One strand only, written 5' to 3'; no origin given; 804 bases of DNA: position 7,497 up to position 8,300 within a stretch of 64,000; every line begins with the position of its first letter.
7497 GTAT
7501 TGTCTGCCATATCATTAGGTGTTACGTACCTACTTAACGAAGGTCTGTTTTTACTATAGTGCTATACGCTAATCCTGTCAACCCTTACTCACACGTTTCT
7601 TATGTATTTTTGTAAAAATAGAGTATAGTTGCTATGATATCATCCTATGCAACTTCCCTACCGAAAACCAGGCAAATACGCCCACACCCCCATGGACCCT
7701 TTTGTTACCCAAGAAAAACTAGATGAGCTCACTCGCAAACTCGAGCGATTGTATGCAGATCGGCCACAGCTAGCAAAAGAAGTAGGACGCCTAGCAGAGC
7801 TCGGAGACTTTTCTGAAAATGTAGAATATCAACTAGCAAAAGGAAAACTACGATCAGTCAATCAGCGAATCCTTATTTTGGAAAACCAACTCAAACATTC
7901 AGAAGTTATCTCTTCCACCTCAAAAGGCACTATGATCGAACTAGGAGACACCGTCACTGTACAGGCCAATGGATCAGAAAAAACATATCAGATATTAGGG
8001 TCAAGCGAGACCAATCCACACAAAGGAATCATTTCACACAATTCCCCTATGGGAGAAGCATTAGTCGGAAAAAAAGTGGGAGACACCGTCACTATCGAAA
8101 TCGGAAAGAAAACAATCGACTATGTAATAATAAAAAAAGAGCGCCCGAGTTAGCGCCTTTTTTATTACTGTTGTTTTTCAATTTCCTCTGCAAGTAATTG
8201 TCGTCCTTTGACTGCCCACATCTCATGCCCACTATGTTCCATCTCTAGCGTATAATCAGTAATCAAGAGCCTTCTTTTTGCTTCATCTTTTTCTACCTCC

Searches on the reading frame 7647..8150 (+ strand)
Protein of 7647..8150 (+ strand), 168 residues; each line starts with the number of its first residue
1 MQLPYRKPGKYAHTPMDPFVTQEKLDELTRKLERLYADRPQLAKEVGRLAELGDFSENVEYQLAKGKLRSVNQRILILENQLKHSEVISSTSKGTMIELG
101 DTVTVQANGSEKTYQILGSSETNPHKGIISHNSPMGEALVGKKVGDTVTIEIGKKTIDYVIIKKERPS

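Call 59: find_homologous_proteins(query=window:7647-8150:+, max_evalue=0.00001)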
Query window:7647-8150:+ (168 aa): 900 proteins with E <= 0.00001 among 1117 candidates; the best 120 are listed.
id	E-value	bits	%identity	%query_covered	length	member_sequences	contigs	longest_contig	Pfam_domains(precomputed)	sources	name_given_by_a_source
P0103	5.5e-103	360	100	100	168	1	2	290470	PF01272.26,PF03449.21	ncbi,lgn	-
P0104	8.9e-98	343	93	100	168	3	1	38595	PF01272.26,PF03449.21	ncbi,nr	ncbi:MAG: GreA/GreB family elongation factor [Candidatus Magasanikbacteria bacterium]|nr:GreA/GreB f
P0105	2.4e-91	322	89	90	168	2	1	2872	PF01272.26,PF03449.21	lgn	-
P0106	5.5e-90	318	86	100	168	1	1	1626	PF01272.26,PF03449.21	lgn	-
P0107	8.3e-85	301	81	99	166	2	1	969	PF01272.26,PF03449.21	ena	-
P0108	1.0e-84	300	82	100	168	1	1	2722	PF01272.26,PF03449.21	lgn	-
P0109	3.1e-81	289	81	99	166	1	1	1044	PF01272.26,PF03449.21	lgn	-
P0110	1.1e-75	271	76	99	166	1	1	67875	PF01272.26,PF03449.21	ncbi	-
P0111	4.0e-75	269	73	99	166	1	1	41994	PF01272.26,PF03449.21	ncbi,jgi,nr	ncbi:MAG TPA: GreA/GreB family elongation factor [Candidatus Magasanikbacteria bacterium]|nr:GreA/Gr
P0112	1.5e-73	264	72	99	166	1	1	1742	PF01272.26,PF03449.21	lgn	-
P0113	8.7e-66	239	67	99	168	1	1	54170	PF01272.26,PF03449.21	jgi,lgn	jgi:transcription elongation factor GreA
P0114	5.8e-63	230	64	99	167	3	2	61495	PF01272.26,PF03449.21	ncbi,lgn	-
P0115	2.6e-61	225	65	96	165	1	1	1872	PF01272.26,PF03449.21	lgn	-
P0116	1.8e-60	222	65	96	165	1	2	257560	PF01272.26,PF03449.21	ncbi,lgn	-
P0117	5.0e-60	220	62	99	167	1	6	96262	PF01272.26,PF03449.21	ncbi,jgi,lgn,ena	-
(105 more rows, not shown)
